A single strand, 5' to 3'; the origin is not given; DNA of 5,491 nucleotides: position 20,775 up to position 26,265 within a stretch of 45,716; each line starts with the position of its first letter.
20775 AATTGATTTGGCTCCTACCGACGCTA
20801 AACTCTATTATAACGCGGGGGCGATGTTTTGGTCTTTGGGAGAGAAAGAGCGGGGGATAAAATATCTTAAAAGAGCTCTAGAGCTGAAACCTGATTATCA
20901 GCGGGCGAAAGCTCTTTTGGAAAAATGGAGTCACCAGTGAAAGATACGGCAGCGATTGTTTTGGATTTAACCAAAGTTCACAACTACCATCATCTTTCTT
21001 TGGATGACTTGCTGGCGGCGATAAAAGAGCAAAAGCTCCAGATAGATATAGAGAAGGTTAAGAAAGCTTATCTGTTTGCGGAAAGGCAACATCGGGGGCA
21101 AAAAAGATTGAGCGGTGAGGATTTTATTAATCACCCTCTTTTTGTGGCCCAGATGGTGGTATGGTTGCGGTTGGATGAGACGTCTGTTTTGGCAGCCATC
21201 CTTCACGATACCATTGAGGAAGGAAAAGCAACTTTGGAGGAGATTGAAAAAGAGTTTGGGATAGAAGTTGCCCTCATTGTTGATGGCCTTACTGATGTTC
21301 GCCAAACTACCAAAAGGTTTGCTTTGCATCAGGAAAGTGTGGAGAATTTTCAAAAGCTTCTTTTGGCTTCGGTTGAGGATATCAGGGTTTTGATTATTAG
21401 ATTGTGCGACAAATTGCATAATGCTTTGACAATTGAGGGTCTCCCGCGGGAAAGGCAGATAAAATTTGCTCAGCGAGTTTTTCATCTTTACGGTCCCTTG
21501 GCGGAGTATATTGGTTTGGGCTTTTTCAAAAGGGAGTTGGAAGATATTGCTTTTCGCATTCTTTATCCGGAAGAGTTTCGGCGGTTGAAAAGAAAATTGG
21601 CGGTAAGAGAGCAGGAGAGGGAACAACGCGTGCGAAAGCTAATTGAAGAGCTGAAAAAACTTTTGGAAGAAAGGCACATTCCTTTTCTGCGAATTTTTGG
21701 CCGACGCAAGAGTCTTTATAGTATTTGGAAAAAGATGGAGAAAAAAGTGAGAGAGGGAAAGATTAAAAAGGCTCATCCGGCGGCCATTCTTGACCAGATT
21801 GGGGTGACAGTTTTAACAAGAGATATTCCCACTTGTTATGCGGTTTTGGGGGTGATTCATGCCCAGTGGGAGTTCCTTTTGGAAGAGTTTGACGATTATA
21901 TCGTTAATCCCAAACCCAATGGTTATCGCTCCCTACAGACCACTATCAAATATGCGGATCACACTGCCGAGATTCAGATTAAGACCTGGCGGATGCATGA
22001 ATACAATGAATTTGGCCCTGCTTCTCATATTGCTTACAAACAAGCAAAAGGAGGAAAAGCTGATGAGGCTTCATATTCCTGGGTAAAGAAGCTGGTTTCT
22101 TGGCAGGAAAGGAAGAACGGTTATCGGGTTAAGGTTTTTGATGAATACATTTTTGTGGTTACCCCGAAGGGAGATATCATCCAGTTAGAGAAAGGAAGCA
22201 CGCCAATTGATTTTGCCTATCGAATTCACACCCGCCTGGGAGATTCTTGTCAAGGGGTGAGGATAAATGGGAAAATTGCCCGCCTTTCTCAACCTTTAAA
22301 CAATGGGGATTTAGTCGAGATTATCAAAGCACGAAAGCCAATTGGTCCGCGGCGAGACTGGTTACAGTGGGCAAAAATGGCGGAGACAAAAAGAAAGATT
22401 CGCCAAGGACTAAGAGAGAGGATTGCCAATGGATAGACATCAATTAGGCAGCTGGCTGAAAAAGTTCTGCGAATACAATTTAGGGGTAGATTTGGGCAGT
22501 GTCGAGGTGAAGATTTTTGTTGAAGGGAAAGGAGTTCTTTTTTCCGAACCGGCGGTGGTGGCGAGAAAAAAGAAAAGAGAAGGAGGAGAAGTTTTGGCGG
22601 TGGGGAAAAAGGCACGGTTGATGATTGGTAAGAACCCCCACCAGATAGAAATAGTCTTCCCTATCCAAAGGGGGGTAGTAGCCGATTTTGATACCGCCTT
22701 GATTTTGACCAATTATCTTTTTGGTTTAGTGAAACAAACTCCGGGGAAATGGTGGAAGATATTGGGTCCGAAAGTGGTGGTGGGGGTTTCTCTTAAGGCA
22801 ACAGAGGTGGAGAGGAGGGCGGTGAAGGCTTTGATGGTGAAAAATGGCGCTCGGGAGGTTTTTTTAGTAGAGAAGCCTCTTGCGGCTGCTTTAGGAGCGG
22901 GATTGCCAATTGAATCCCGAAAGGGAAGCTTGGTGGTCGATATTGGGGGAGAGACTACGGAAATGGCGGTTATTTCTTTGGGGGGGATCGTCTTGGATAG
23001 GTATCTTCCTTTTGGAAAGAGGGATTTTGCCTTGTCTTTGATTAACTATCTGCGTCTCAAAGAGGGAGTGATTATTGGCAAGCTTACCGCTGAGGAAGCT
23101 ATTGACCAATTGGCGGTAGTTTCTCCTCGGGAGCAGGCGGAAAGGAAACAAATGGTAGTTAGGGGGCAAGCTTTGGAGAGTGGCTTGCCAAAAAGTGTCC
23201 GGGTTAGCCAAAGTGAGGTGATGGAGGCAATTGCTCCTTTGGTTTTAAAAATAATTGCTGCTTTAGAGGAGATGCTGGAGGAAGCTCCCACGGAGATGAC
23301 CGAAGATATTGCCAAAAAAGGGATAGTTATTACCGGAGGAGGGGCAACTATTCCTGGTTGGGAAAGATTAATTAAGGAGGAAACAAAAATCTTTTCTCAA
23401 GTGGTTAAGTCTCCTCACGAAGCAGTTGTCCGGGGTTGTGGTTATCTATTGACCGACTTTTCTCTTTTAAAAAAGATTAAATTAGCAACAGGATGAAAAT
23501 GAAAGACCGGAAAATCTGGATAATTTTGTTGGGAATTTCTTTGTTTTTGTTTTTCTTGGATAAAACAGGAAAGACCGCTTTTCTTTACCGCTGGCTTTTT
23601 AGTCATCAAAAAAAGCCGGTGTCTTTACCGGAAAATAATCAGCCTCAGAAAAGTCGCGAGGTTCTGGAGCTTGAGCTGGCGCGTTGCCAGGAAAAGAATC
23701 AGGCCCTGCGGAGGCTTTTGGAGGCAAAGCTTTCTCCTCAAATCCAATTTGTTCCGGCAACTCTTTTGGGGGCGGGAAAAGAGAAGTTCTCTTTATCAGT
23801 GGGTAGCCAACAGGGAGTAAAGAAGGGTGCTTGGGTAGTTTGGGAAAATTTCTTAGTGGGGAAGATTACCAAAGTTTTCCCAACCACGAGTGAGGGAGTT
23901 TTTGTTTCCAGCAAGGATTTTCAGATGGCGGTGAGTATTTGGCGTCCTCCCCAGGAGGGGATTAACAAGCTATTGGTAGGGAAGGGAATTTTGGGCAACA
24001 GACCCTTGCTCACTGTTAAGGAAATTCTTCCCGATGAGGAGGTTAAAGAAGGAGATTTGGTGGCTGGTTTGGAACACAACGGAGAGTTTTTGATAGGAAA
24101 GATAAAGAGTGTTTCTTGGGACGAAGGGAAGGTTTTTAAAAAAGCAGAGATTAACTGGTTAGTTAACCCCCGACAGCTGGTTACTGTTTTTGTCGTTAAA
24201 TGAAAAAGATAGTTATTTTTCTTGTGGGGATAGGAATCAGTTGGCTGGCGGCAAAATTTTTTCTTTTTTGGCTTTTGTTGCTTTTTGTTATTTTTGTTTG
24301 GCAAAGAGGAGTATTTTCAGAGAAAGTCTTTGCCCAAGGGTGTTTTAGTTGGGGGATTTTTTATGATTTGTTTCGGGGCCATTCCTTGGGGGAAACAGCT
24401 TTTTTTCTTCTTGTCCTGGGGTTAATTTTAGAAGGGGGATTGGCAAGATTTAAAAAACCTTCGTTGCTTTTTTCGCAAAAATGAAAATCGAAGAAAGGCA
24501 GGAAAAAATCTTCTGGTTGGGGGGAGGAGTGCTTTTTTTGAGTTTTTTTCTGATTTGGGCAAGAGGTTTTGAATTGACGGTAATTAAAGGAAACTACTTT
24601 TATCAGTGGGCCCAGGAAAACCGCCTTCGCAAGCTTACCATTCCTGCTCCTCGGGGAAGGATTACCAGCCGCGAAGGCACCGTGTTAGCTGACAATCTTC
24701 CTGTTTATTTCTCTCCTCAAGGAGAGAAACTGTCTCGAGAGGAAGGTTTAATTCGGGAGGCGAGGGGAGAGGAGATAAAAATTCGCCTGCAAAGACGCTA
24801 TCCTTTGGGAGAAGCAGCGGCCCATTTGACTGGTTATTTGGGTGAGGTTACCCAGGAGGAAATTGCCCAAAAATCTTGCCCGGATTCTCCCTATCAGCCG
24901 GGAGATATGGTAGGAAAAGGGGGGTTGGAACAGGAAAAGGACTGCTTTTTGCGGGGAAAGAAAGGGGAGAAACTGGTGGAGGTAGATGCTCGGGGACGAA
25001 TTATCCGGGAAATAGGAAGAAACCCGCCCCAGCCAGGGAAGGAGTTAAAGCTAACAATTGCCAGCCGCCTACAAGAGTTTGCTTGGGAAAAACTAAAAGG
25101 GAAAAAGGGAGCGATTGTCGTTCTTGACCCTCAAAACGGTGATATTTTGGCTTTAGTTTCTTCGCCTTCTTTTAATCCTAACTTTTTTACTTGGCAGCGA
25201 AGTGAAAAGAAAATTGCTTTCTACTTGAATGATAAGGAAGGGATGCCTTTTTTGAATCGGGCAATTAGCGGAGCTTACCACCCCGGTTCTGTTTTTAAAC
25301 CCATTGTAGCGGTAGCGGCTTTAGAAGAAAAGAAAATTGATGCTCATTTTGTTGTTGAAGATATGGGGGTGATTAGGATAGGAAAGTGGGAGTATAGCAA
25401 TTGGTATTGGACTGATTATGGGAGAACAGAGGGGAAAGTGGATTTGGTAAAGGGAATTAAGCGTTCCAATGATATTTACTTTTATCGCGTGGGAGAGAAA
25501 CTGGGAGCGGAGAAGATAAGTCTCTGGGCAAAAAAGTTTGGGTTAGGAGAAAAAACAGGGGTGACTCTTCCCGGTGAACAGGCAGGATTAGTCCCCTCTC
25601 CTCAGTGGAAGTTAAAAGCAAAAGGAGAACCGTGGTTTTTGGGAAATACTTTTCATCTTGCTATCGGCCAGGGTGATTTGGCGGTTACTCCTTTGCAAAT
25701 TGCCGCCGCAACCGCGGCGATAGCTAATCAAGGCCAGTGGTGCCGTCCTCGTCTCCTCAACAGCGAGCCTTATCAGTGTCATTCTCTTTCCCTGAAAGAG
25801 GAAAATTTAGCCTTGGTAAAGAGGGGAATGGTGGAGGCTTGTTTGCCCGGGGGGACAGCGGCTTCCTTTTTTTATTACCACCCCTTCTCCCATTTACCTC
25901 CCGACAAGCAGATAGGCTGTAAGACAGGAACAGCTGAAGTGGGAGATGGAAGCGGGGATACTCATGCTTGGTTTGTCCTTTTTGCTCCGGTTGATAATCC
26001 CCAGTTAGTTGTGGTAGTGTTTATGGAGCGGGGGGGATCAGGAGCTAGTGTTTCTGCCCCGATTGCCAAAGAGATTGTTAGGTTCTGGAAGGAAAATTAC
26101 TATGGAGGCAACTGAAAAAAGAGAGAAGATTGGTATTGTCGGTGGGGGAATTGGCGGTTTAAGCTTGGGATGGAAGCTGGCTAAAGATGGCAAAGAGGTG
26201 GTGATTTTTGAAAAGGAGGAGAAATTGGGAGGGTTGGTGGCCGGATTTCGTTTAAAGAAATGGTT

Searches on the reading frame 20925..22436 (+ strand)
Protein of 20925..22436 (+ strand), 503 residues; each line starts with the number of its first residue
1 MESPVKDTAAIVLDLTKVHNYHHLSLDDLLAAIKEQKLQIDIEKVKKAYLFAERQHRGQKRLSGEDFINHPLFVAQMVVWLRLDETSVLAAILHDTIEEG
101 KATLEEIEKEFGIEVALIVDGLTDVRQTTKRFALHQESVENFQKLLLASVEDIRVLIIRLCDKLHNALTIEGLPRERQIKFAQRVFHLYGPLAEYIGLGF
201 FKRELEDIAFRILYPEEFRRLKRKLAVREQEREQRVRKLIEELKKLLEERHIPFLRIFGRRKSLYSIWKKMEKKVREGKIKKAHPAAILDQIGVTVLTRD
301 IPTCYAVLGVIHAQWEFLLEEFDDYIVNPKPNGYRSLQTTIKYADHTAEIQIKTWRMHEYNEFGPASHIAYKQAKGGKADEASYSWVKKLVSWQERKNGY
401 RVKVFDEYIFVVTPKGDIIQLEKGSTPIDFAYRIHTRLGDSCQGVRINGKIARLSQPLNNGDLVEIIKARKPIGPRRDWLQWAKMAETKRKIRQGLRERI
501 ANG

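Call 52: search_protein_families(library=pfam, proteins=[window:20925-22436:+], max_evalue=0.00001)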
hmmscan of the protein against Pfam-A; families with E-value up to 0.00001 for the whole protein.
window:20925-22436:+ (503 aa): 4 families
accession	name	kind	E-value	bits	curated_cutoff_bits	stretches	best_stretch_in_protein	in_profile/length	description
PF13328.12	HD_4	-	9.4e-37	126.6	27.2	1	48-197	1-154/156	HD domain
PF04607.23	RelA_SpoT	-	4.2e-30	104.8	27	1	259-374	1-111/113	Region found in RelA / SpoT proteins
PF02824.27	TGS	-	3.9e-21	75.3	22.2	1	409-468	1-60/60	TGS domain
PF01966.28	HD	-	3.2e-07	31.1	22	1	68-166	2-115/116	HD domain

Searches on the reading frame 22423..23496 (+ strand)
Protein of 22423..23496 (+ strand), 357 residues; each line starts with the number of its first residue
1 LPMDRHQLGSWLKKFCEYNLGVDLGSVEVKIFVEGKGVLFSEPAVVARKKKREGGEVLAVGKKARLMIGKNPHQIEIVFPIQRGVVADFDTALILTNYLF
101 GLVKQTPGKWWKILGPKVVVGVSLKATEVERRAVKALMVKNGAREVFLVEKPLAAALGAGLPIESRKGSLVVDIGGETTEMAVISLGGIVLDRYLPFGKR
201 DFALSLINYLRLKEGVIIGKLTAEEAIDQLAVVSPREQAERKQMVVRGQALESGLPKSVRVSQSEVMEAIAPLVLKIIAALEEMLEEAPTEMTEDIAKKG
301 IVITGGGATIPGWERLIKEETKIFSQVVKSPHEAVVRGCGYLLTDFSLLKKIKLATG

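Call 52: search_protein_families(library=pfam, proteins=[window:22423-23496:+], max_evalue=0.00001)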
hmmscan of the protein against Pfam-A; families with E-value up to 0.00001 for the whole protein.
window:22423-23496:+ (357 aa): 3 families
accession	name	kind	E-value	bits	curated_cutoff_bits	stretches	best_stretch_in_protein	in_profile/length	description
PF06723.19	MreB_Mbl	-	3.9e-92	309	27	1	19-349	3-325/327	MreB/Mbl protein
PF00012.26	HSP70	-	6e-08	31.8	20.6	1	118-339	136-368/599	Hsp70 protein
PF00022.25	Actin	-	6.7e-07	28.7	27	0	42-187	30-162/410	Actin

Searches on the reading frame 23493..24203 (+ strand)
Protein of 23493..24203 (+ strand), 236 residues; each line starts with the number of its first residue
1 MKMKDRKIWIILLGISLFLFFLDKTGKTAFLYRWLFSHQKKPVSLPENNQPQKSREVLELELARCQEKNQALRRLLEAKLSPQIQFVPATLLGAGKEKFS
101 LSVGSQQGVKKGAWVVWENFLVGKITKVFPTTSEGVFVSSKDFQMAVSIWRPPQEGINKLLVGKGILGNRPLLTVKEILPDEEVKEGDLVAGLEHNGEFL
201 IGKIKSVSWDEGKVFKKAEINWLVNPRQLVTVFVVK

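Call 53: search_protein_families(library=pfam, proteins=[window:23493-24203:+], max_evalue=0.00001)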
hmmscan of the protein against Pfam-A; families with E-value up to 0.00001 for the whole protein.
window:23493-24203:+ (236 aa): 1 family
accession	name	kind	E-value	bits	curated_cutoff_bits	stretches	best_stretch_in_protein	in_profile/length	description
PF04085.20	MreC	-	1.5e-18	67.4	28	1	96-236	10-147/147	Rod shape-determining protein MreC, barrel core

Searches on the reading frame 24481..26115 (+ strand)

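Call 53: search_protein_families(library=pfam, proteins=[window:24481-26115:+], max_evalue=0.00001)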
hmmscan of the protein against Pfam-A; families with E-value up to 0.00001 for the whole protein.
window:24481-26115:+ (544 aa): 2 families
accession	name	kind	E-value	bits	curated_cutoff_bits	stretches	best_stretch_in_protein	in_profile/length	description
PF00905.27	Transpeptidase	-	2.6e-63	214.4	22.1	1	210-533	1-298/299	Penicillin binding protein transpeptidase domain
PF03717.20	PBP_dimer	-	3e-26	93.4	24.4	1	93-178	96-179/180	Penicillin-binding Protein dimerisation domain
